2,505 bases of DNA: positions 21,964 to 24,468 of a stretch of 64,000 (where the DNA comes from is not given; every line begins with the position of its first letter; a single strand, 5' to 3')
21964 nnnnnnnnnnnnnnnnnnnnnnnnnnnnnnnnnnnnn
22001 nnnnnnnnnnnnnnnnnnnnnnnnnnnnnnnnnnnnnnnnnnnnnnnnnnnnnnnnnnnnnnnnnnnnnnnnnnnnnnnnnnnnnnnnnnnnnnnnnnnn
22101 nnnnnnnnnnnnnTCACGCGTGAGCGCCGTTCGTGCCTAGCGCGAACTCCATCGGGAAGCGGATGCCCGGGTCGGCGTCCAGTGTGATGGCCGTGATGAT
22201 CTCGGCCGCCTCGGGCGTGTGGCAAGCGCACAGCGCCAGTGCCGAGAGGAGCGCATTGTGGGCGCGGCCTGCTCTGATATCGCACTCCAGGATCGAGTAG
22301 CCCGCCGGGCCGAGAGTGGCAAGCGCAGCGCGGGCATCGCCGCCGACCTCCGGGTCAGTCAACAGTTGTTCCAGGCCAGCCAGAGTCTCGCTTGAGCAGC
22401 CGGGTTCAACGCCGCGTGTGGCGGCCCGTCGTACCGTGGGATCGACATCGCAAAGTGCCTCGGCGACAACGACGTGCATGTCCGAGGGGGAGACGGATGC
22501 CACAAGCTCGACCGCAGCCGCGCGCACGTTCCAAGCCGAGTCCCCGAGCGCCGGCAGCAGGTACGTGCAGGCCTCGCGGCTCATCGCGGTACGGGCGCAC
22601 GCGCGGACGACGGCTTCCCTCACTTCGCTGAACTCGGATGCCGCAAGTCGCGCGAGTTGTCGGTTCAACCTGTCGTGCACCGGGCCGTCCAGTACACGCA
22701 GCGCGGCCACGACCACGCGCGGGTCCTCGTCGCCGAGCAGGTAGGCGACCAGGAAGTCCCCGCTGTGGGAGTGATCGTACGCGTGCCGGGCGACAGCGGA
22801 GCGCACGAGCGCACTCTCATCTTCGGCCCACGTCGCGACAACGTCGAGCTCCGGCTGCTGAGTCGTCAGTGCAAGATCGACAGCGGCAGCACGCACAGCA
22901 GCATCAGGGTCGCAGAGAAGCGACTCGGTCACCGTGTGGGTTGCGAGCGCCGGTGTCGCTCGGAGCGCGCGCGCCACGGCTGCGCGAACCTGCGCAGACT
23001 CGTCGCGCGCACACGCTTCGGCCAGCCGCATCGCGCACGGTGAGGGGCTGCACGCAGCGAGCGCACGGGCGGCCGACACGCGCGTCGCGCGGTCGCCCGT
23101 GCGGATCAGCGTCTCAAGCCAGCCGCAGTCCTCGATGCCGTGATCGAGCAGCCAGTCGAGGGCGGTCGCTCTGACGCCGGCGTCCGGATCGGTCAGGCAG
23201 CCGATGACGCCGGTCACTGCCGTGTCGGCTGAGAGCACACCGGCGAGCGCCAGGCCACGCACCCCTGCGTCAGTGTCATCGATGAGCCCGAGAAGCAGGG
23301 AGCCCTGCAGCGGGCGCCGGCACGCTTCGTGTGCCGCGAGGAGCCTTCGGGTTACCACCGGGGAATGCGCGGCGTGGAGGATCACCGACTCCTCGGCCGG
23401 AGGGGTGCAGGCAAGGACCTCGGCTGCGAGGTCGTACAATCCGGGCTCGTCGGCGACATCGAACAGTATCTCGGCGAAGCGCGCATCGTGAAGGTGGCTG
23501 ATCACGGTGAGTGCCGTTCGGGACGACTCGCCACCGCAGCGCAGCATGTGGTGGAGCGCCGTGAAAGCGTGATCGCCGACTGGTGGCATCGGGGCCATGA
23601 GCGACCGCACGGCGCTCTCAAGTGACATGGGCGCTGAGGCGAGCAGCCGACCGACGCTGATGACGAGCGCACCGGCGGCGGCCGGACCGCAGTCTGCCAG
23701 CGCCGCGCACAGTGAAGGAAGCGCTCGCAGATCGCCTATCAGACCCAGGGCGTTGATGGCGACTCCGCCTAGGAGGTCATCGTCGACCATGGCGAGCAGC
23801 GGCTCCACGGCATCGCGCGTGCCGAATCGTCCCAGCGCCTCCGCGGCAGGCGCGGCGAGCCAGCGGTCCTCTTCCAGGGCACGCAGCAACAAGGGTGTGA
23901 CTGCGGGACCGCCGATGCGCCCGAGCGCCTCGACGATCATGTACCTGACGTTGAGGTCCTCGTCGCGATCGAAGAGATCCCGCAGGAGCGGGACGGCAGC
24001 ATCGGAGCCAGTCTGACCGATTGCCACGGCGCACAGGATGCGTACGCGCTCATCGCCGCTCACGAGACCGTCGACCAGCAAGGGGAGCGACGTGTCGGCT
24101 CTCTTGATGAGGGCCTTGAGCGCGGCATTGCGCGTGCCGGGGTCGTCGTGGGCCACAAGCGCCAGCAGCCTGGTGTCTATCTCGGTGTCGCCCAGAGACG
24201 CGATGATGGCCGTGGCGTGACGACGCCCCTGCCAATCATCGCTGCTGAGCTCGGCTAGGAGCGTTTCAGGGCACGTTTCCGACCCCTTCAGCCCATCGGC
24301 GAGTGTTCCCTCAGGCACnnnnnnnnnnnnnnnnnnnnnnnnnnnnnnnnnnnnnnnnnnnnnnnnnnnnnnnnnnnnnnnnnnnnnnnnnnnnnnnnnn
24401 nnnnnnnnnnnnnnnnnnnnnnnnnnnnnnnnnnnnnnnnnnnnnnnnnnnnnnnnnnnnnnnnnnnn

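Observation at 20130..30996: Nine-gene chemosensory operon with a 734-aa HEAT-repeat protein sandwiched between two CheR paralogs and a STAS-like first gene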

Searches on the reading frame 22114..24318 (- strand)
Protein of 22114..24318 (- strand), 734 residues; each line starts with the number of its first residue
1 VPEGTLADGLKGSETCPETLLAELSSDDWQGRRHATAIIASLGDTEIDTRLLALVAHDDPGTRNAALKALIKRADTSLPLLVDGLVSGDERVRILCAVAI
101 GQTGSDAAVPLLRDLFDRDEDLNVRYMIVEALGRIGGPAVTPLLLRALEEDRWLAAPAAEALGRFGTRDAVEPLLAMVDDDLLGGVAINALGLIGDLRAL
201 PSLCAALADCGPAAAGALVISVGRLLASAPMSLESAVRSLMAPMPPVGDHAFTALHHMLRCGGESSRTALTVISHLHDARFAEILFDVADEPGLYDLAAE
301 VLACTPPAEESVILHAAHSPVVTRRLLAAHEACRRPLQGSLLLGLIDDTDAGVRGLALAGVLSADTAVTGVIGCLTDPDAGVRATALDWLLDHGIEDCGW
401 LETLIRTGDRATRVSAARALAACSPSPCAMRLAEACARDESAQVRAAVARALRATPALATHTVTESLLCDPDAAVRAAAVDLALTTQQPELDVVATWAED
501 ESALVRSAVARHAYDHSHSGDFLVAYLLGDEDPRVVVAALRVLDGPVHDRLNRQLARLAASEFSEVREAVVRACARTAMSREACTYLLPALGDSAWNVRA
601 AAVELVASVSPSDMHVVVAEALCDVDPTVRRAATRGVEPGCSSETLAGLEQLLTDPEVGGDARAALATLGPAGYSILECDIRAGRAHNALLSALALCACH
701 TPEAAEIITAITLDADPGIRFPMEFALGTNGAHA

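Call 4: search_protein_families(library=pfam, proteins=[window:22114-24318:-], max_evalue=0.01)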
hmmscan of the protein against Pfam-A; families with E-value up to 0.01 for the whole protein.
window:22114-24318:- (734 aa): 4 families
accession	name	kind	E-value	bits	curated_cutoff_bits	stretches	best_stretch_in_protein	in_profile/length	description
PF13646.12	HEAT_2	-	2.7e-49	165.8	27.7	6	79-152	2-75/88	HEAT repeats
PF02985.28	HEAT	-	3.7e-21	73.6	23.5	0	586-610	4-28/31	HEAT repeat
PF03130.22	HEAT_PBS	-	1e-10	41.4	20.9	1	124-149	1-26/27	PBS lyase HEAT-like repeat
PF12765.13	Cohesin_HEAT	-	1.3e-05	25.9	21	0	370-388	22-40/42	HEAT repeat associated with sister chromatid cohesion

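Call 5: find_homologous_proteins(query=window:22114-24318:-, max_evalue=0.00001)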
Query window:22114-24318:- (734 aa): 267 proteins with E <= 0.00001 among 8000 candidates; the best 120 are listed.
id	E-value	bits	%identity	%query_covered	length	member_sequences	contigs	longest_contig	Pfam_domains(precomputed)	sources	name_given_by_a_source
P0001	0.0e+0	1573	100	100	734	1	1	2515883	PF02985.29,PF03130.23,PF13646.13,PF12765.14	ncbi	-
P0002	6.9e-189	648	51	99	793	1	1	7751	PF00514.30,PF02985.29,PF13513.13,PF13646.13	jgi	-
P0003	1.0e-37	148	33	28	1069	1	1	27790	PF12717.14,PF00514.30,PF24714.2,PF12755.14,PF02985.29,PF11838.15,PF01602.27,PF14663.12,PF25767.2,PF21581.4,PF01347.29,PF25786.1,PF03130.23,PF27207.1,PF13513.13,PF13646.13,PF23227.2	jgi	jgi:HEAT repeat protein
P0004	1.4e-37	148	28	85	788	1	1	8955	PF12717.14,PF00514.30,PF12755.14,PF02985.29,PF01602.27,PF21581.4,PF21547.4,PF25786.1,PF03130.23,PF27207.1,PF20168.5,PF13513.13,PF13646.13,PF25151.2,PF23227.2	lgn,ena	-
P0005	8.8e-37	145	34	25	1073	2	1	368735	PF12717.14,PF00514.30,PF24714.2,PF12755.14,PF02985.29,PF11838.15,PF01602.27,PF25767.2,PF21581.4,PF01347.29,PF25786.1,PF03130.23,PF13513.13,PF13646.13,PF23227.2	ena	-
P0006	2.1e-36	144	31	32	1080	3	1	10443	PF23271.2,PF12717.14,PF00514.30,PF24714.2,PF22646.3,PF12755.14,PF02985.29,PF11838.15,PF24492.2,PF01602.27,PF14663.12,PF25767.2,PF21581.4,PF01347.29,PF25786.1,PF03130.23,PF13513.13,PF13646.13,PF23227.2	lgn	-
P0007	3.4e-36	143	33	26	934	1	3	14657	PF12717.14,PF00514.30,PF24714.2,PF12755.14,PF02985.29,PF11838.15,PF01602.27,PF21581.4,PF25786.1,PF03130.23,PF27207.1,PF20168.5,PF13513.13,PF13646.13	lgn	-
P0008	4.3e-36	143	34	26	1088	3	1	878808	PF12717.14,PF00514.30,PF24714.2,PF12755.14,PF02985.29,PF11838.15,PF24492.2,PF01602.27,PF25767.2,PF21581.4,PF25786.1,PF03130.23,PF13513.13,PF13646.13,PF23227.2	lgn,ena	-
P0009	6.5e-36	142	31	34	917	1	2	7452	PF21581.4,PF12717.14,PF00514.30,PF12755.14,PF02985.29,PF03130.23,PF08448.17,PF13513.13,PF01602.27,PF13646.13,PF23227.2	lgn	-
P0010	1.4e-35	141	39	16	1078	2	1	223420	PF23271.2,PF12717.14,PF00514.30,PF24714.2,PF22646.3,PF12755.14,PF02985.29,PF11838.15,PF01602.27,PF14663.12,PF25767.2,PF21581.4,PF01347.29,PF25786.1,PF03130.23,PF13513.13,PF13646.13,PF23227.2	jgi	jgi:HEAT repeat protein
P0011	1.8e-35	141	35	26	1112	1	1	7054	PF12717.14,PF00514.30,PF22646.3,PF12755.14,PF02985.29,PF01602.27,PF25767.2,PF21581.4,PF25786.1,PF03130.23,PF13513.13,PF13646.13,PF23227.2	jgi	jgi:HEAT repeat protein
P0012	2.1e-35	141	31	26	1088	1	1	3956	PF12717.14,PF00514.30,PF24714.2,PF12755.14,PF02985.29,PF11838.15,PF01602.27,PF14663.12,PF25767.2,PF21581.4,PF01347.29,PF25786.1,PF03130.23,PF20168.5,PF13513.13,PF13646.13,PF23227.2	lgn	-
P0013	2.7e-35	140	35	26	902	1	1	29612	PF12717.14,PF00514.30,PF12755.14,PF02985.29,PF11838.15,PF03130.23,PF13513.13,PF13646.13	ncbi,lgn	-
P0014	3.9e-35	140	26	86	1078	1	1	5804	PF12717.14,PF00514.30,PF24714.2,PF12755.14,PF02985.29,PF01602.27,PF14663.12,PF21581.4,PF25786.1,PF03130.23,PF13513.13,PF13646.13,PF23227.2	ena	-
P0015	6.8e-35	139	32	27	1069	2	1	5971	PF12717.14,PF00514.30,PF24714.2,PF12755.14,PF02985.29,PF11838.15,PF01602.27,PF21581.4,PF25786.1,PF03130.23,PF13513.13,PF13646.13,PF23227.2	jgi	jgi:HEAT repeat protein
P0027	3.0e-31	127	26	97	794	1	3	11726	PF21581.4,PF12717.14,PF10363.16,PF12755.14,PF02985.29,PF11838.15,PF03130.23,PF13513.13,PF01602.27,PF13646.13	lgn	-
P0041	1.2e-25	108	30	24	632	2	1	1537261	PF21581.4,PF12717.14,PF00514.30,PF02985.29,PF03130.23,PF13513.13,PF01602.27,PF13646.13,PF23227.2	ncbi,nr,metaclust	ncbi:hypothetical protein AAU61_06725 [Desulfocarbo indianensis]|nr:hypothetical protein AAU61_06725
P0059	5.6e-23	100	26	81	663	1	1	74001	PF23271.2,PF12717.14,PF00514.30,PF10363.16,PF24714.2,PF02985.29,PF01602.27,PF21581.4,PF03130.23,PF13513.13,PF13646.13,PF23227.2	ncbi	-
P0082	5.2e-18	83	33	28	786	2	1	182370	PF12717.14,PF00514.30,PF12755.14,PF02985.29,PF03130.23,PF13513.13,PF13646.13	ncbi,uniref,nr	ncbi:HEAT repeat domain-containing protein [Polyangium fumosum]|uniref:HEAT repeat domain-containing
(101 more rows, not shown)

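Call 7: find_encoding_contigs(protein=P0001, flank=10000, max_places=3)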
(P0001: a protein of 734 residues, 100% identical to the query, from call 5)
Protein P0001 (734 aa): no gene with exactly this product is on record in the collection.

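Call 8: find_encoding_contigs(protein=P0002, flank=10000, max_places=3)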
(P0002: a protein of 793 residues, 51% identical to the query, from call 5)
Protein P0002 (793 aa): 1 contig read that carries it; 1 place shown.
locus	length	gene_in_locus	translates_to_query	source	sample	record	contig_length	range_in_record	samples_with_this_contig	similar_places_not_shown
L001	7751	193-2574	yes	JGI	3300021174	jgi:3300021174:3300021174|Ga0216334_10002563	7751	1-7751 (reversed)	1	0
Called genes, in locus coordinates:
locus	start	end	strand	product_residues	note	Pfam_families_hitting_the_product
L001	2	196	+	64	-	?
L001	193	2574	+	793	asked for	PF02985:HEAT (faint), PF13646:HEAT_2 (weak), PF13513:HEAT_EZ (faint), PF13646:HEAT_2, PF00514:Arm (faint), PF13646:HEAT_2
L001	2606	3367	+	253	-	PF01739:CheR, PF08242:Methyltransf_12 (faint)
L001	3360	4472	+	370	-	PF00072:Response_reg, PF01339:CheB_methylest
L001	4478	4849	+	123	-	-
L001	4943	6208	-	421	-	-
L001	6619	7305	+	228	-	PF00857:Isochorismatase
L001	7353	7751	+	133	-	?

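Call 15: search_protein_families(library=ncbifam, proteins=[window:22114-24318:-], max_evalue=0.001)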
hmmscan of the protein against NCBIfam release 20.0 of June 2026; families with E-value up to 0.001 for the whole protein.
window:22114-24318:- (734 aa): 5 families
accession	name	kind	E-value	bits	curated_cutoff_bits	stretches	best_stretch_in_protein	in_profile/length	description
NF010374.0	PRK13800.1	equivalog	4.4e-15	55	1196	2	316-510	632-829/898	fumarate reductase/succinate dehydrogenase flavoprotein subunit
NF045915.1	PhycobilmeDegNblB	equivalog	9.7e-14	51.4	300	1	75-152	129-204/214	phycobilisome degradation protein NblB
TIGR02270.1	TIGR02270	subfamily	1.9e-08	33.7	206.8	1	43-219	52-230/410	TIGR02270 family protein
NF058515.1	phyc_lyase_CpcF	equivalog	3.2e-07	30.1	220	0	575-637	53-116/200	C-phycocyanin alpha-cysteine-84 phycocyanobilin lyase subunit CpcF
NF058502.1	phyc_lyase_CpcE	equivalog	0.00031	20.3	330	0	136-207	32-113/260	C-phycocyanin alpha-cysteine-84 phycocyanobilin lyase subunit CpcE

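Call 16: find_encoding_contigs(protein=P0004, flank=10000, max_places=2)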
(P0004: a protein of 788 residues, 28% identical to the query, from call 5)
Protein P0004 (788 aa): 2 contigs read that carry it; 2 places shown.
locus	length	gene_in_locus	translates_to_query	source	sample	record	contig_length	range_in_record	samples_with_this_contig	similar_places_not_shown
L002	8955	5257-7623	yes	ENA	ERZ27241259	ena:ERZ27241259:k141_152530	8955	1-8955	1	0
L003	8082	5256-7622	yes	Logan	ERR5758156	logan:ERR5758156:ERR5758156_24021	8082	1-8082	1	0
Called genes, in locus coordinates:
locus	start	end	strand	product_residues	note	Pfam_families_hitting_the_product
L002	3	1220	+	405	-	?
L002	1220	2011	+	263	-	PF01584:CheW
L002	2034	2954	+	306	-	PF04392:ABC_sub_bind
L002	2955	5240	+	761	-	PF00672:HAMP, PF00015:MCPsignal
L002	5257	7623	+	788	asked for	PF03130:HEAT_PBS (faint), PF12755:Vac14_Fab1_bd (faint), PF13513:HEAT_EZ (faint), PF13646:HEAT_2, PF23227:HEAT_MROH2B_C (faint), PF25151:TPR_Trm732_C (faint), PF13646:HEAT_2, PF13646:HEAT_2, +9 more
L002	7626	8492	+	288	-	PF03705:CheR_N, PF13489:Methyltransf_23, PF01739:CheR, PF13847:Methyltransf_31 (faint), PF08241:Methyltransf_11 (faint), PF08242:Methyltransf_12 (weak), PF13649:Methyltransf_25 (faint)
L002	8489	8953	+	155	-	?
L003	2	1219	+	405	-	?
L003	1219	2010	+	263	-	PF01584:CheW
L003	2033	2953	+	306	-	PF04392:ABC_sub_bind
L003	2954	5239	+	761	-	PF00672:HAMP, PF00015:MCPsignal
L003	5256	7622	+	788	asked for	PF03130:HEAT_PBS (faint), PF12755:Vac14_Fab1_bd (faint), PF13513:HEAT_EZ (faint), PF13646:HEAT_2, PF23227:HEAT_MROH2B_C (faint), PF25151:TPR_Trm732_C (faint), PF13646:HEAT_2, PF13646:HEAT_2, +9 more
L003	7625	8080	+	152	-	?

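Call 17: find_encoding_contigs(protein=P0027, flank=10000, max_places=2)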
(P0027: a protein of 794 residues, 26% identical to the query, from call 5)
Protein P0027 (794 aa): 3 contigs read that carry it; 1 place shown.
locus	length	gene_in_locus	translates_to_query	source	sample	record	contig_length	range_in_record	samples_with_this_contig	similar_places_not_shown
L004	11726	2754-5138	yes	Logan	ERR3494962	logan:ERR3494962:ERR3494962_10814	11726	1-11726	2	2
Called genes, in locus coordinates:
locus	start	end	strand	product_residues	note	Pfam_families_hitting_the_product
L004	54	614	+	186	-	PF01584:CheW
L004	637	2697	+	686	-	-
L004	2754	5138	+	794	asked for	PF02985:HEAT (faint), PF12717:Cnd1 (faint), PF12755:Vac14_Fab1_bd (faint), PF13513:HEAT_EZ (faint), PF13646:HEAT_2, PF21581:SCD (faint), PF11838:ERAP1_C (faint), PF13646:HEAT_2, +3 more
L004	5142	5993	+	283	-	PF03705:CheR_N, PF01739:CheR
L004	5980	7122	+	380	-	PF00072:Response_reg, PF01339:CheB_methylest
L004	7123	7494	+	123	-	PF00072:Response_reg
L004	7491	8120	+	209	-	PF04509:CheC (faint)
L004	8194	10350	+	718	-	PF00989:PAS (weak), PF13426:PAS_9 (faint), PF08447:PAS_3, PF01590:GAF (weak), PF13185:GAF_2 (weak), PF00512:HisKA, PF02518:HATPase_c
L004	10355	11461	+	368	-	-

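Call 18: find_encoding_contigs(protein=P0059, flank=10000, max_places=2)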
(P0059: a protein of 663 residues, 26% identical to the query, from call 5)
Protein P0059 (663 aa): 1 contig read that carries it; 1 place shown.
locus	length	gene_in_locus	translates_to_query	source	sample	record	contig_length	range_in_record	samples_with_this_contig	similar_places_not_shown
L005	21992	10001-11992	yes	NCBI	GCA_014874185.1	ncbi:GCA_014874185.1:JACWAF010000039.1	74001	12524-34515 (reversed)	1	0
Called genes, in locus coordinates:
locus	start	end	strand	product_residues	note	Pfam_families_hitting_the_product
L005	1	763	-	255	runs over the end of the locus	PF00142:Fer4_NifH (faint), PF01656:CbiA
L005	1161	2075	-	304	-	PF01063:Aminotran_4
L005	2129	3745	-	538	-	PF03485:Arg_tRNA_synt_N, PF00750:tRNA-synt_1d, PF09334:tRNA-synt_1g (faint), PF05746:DALR_1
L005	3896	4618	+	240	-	PF01584:CheW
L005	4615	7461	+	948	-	PF00672:HAMP (faint), PF00015:MCPsignal, PF12974:Phosphonate-bd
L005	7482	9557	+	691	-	PF00672:HAMP, PF00015:MCPsignal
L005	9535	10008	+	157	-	PF01584:CheW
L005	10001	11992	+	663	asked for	PF02985:HEAT (faint), PF03130:HEAT_PBS (faint), PF13513:HEAT_EZ (faint), PF13646:HEAT_2, PF01602:Adaptin_N (faint), PF13646:HEAT_2, PF13646:HEAT_2, PF13646:HEAT_2, +7 more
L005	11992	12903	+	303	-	PF03705:CheR_N, PF01739:CheR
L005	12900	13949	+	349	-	PF00072:Response_reg, PF01339:CheB_methylest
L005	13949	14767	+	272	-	PF01590:GAF, PF13185:GAF_2, PF13492:GAF_3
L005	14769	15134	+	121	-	PF00072:Response_reg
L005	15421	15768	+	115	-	PF10861:DUF2784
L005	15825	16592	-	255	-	PF01346:FKBP_N, PF00254:FKBP_C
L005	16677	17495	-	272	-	PF17930:LpxI_N, PF06230:LpxI_C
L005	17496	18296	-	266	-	PF25084:LbH_EIF2B (faint), PF25087:GMPPB_C (weak), PF00132:Hexapep, PF13720:Acetyltransf_11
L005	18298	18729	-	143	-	PF22817:ApeP-like, PF07977:FabA, PF22818:ApeI-like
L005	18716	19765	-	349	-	PF04613:LpxD, PF25087:GMPPB_C (faint), PF25084:LbH_EIF2B (faint), PF00132:Hexapep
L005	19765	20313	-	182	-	PF03938:OmpH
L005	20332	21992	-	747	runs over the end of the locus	PF07244:POTRA, PF08479:POTRA_2 (weak), PF07244:POTRA, PF01103:Omp85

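Call 29: find_related_loci(query=A3, collection=genome_contigs, flank=10000)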
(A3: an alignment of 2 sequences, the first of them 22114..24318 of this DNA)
Query A3 (734 aa) in genome_contigs; peptide patterns used: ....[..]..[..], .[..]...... (x = any residue, [..] = any of these).
87 stretches matched a pattern, but none encodes a relative of the query by tblastn (E <= 1e-3).

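Call 40: find_encoding_contigs(protein=P0082, flank=10000, max_places=1)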
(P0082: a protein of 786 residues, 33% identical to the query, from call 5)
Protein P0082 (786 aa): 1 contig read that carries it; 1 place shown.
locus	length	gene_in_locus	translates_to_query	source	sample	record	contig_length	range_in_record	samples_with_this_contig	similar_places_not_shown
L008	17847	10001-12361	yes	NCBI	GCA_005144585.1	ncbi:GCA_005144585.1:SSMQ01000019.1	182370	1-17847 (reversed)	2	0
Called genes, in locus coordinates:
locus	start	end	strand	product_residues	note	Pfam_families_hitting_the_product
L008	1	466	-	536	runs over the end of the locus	-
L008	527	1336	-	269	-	-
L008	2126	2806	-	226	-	-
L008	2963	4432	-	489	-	PF00072:Response_reg, PF00989:PAS (weak), PF08448:PAS_4 (weak), PF13188:PAS_8 (weak), PF00512:HisKA, PF02518:HATPase_c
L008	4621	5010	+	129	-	PF00072:Response_reg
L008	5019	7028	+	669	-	PF01627:Hpt, PF02895:H-kinase_dim (weak), PF02518:HATPase_c, PF01584:CheW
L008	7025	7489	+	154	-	PF01584:CheW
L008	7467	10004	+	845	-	-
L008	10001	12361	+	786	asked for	PF00514:Arm (faint), PF03130:HEAT_PBS (faint), PF12717:Cnd1 (faint), PF13646:HEAT_2 (weak), PF02985:HEAT (faint), PF13513:HEAT_EZ (faint), PF13646:HEAT_2, PF13646:HEAT_2, +1 more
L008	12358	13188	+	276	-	PF01739:CheR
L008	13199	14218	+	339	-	PF00072:Response_reg, PF01339:CheB_methylest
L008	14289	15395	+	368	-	PF21751:DACNV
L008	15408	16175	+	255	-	-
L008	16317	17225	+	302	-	PF00294:PfkB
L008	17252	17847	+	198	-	PF03734:YkuD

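Call 41: find_encoding_contigs(protein=P0041, flank=10000, max_places=1)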
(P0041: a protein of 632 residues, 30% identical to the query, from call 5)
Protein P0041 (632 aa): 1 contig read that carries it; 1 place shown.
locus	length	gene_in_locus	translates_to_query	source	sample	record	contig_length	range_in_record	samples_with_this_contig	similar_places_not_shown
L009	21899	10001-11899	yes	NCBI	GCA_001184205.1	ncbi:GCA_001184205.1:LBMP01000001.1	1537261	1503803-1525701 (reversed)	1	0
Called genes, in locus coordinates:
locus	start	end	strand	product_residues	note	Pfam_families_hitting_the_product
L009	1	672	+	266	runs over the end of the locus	PF00005:ABC_tran, PF13304:AAA_21 (weak), PF12399:BCA_ABC_TP_C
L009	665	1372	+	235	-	PF00005:ABC_tran, PF13304:AAA_21 (faint)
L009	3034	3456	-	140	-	PF13581:HATPase_c_2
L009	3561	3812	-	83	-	-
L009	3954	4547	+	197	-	PF09335:VTT_dom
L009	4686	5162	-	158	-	PF11412:DsbD_N (weak)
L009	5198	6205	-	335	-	PF00202:Aminotran_3 (weak)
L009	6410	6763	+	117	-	PF03646:FlaG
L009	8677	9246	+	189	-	PF07238:PilZ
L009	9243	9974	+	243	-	PF13581:HATPase_c_2 (weak), PF02518:HATPase_c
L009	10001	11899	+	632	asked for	PF00514:Arm (faint), PF02985:HEAT (faint), PF13513:HEAT_EZ (faint), PF13646:HEAT_2, PF21581:SCD (faint), PF13646:HEAT_2, PF03130:HEAT_PBS (weak), PF13646:HEAT_2, +3 more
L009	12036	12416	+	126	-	PF00072:Response_reg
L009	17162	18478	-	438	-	-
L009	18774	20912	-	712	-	PF00009:GTP_EFTU (faint), PF01926:MMR_HSR1, PF02421:FeoB_N, PF09439:SRPRB (faint), PF17910:FeoB_Cyto, PF07670:Gate, PF07664:FeoB_C, PF07670:Gate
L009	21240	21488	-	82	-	PF04023:FeoA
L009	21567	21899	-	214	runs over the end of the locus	PF01475:FUR, PF04023:FeoA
